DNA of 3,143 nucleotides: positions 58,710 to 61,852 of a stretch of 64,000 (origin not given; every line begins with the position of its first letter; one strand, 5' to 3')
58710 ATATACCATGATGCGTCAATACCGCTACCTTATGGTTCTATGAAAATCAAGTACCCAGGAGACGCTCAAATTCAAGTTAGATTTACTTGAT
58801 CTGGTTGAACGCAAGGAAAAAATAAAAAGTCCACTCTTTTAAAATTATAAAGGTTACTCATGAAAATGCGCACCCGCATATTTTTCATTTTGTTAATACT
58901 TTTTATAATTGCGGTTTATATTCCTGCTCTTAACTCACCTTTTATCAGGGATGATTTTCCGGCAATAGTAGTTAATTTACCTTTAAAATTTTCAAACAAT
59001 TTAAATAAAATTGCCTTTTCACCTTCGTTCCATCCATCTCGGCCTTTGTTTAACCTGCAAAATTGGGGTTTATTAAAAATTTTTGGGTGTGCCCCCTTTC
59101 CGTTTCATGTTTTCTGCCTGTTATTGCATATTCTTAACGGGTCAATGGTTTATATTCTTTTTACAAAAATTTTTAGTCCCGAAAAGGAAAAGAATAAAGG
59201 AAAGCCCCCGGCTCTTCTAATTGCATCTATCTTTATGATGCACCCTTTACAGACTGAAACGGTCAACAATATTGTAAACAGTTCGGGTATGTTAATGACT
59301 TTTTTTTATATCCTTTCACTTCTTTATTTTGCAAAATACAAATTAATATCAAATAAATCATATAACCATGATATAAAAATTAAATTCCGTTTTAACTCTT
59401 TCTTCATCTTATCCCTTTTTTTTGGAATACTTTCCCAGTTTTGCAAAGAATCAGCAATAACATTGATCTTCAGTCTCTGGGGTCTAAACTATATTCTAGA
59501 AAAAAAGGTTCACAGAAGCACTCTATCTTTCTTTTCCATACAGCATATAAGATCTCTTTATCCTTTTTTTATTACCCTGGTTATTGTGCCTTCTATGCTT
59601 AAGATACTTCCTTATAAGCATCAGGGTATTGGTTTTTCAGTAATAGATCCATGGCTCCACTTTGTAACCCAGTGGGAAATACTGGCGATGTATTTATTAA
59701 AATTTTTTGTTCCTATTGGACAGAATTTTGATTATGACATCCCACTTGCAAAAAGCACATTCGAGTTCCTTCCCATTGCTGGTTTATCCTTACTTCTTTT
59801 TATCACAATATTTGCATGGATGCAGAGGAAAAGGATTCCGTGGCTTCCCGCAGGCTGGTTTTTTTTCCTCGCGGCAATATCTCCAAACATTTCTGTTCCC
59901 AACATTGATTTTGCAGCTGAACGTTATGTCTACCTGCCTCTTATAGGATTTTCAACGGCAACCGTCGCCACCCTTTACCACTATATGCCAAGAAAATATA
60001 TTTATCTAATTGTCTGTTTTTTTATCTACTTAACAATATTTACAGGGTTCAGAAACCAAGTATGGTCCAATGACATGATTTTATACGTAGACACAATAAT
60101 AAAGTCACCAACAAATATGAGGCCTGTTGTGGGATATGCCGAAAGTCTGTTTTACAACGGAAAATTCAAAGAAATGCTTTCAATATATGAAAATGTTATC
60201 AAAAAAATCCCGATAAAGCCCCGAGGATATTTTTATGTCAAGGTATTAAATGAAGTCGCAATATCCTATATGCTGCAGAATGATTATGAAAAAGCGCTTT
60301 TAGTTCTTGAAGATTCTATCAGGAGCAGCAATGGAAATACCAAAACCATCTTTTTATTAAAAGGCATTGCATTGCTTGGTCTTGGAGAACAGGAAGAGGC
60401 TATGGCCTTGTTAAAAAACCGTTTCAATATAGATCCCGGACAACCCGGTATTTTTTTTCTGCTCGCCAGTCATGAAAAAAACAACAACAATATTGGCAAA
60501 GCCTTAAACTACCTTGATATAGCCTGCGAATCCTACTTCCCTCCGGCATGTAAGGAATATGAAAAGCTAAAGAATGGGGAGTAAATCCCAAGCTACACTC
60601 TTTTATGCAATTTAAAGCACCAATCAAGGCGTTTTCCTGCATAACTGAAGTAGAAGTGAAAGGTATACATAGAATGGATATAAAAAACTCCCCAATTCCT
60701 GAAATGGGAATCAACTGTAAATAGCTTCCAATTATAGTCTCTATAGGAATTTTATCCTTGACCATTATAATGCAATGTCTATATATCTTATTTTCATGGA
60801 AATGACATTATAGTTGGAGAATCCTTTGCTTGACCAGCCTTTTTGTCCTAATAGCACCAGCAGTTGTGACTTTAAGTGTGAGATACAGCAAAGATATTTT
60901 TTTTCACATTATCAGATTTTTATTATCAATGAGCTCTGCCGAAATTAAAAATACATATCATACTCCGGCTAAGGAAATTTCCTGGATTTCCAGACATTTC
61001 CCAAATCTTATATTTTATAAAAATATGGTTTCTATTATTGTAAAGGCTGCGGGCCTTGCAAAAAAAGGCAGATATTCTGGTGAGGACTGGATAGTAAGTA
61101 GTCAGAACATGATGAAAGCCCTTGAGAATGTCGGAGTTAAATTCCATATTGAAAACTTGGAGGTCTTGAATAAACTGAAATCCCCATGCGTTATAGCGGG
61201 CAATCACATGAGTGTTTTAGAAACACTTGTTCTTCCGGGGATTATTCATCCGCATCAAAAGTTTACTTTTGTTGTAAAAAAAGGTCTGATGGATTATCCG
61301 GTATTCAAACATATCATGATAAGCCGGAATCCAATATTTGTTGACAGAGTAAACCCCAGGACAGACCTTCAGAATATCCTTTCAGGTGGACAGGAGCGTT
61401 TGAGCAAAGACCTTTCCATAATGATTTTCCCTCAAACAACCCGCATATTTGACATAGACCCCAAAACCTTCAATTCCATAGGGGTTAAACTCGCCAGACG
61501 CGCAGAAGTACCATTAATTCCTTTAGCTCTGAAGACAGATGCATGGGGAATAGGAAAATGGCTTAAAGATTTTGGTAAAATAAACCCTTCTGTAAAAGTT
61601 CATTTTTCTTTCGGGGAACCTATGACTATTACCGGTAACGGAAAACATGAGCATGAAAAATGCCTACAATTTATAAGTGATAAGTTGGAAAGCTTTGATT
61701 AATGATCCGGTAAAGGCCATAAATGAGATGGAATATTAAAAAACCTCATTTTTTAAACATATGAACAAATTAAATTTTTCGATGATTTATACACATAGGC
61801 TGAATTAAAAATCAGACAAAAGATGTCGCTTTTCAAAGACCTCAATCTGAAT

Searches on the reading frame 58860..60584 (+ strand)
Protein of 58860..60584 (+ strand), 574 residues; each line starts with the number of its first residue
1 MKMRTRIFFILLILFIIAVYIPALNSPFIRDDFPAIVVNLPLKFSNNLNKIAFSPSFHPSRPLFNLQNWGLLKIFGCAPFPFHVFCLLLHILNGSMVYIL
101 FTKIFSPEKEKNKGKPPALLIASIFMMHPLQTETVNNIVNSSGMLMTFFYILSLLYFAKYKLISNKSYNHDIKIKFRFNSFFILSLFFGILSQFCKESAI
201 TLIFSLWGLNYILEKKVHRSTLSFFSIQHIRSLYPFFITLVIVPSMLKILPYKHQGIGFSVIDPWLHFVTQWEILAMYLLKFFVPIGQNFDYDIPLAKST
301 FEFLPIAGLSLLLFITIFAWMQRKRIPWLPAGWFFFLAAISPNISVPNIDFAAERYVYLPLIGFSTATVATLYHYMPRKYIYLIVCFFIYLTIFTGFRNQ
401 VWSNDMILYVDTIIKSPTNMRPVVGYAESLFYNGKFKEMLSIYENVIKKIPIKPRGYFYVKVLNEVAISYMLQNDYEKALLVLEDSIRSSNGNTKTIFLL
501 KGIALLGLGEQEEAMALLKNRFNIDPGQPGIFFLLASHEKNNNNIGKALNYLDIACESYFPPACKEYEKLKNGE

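Call 14: find_encoding_contigs(protein=window:58860-60584:+, flank=10000, max_places=1)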
Protein window:58860-60584:+ (574 aa): 11 contigs read that carry it; 1 place shown.
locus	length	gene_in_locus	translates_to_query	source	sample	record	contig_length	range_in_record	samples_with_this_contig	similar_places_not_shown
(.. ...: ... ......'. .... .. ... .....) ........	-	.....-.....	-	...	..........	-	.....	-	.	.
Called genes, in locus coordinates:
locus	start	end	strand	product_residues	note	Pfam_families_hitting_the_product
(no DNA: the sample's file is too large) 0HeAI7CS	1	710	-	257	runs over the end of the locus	PF03747:ADP_ribosyl_GH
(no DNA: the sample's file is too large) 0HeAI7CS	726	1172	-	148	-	PF13924:Lipocalin_5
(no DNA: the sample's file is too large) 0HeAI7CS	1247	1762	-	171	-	PF00258:Flavodoxin_1, PF12641:Flavodoxin_3, PF12724:Flavodoxin_5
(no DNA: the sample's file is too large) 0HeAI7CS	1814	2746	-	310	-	PF02551:Acyl_CoA_thio (weak), PF13622:4HBT_3, PF20789:4HBT_3C, PF02551:Acyl_CoA_thio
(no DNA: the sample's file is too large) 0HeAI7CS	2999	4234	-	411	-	PF00108:Thiolase_N, PF02803:Thiolase_C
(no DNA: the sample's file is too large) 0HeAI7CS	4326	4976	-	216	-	PF01209:Ubie_methyltran, PF02353:CMAS (weak), PF13489:Methyltransf_23, PF13847:Methyltransf_31, PF08241:Methyltransf_11, PF08242:Methyltransf_12, PF13649:Methyltransf_25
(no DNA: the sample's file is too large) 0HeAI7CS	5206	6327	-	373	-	PF06050:HGD-D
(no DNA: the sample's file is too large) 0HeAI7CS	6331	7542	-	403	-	PF06050:HGD-D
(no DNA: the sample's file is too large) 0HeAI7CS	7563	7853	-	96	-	PF25160:LdpA_Fe-S-bd (faint), PF12797:Fer4_2 (weak), PF12837:Fer4_6, PF13237:Fer4_10 (weak), PF00037:Fer4 (weak), PF12838:Fer4_7 (weak), PF13187:Fer4_9 (weak), PF13534:Fer4_17 (weak)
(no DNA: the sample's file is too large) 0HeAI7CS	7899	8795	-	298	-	PF01869:BcrAD_BadFG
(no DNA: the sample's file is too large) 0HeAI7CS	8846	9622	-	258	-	PF01869:BcrAD_BadFG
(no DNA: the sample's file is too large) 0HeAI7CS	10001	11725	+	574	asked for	PF13428:TPR_14 (faint)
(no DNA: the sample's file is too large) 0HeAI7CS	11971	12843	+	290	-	PF01553:Acyltransferase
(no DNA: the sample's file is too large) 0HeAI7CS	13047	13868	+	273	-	PF00106:adh_short, PF08659:KR, PF13561:adh_short_C2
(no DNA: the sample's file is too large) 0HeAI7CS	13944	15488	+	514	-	PF02776:TPP_enzyme_N, PF02775:TPP_enzyme_C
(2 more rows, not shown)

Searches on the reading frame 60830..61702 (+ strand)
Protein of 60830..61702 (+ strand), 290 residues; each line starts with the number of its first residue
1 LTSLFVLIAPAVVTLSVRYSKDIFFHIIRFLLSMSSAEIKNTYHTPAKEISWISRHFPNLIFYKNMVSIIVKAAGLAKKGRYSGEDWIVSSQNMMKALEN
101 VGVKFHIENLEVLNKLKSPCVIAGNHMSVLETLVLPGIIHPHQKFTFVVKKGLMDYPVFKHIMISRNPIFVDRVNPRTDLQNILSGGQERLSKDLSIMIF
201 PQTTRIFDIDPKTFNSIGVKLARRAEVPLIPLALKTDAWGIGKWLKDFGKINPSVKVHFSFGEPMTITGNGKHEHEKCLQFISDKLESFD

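Call 38: search_protein_families(library=ncbifam, proteins=[window:60830-61702:+], max_evalue=0.001)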
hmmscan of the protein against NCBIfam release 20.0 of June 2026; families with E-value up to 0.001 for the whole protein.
window:60830-61702:+ (290 aa): 2 families
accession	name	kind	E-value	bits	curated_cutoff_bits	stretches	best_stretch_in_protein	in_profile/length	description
TIGR00530.1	AGP_acyltrn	subfamily_domain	2.5e-19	69.3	102.95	1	115-234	13-129/130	1-acylglycerol-3-phosphate O-acyltransferase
NF052553.1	LyOrLpactfOlsABRUA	equivalog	2.4e-05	23.6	300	1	102-204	52-146/263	lyso-ornithine lipid O-acyltransferase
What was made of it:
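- Checked: The PlsC-like gene at 60830-61702 is only a sub-threshold acyltransferase match (69 bits against 103) (call 38).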
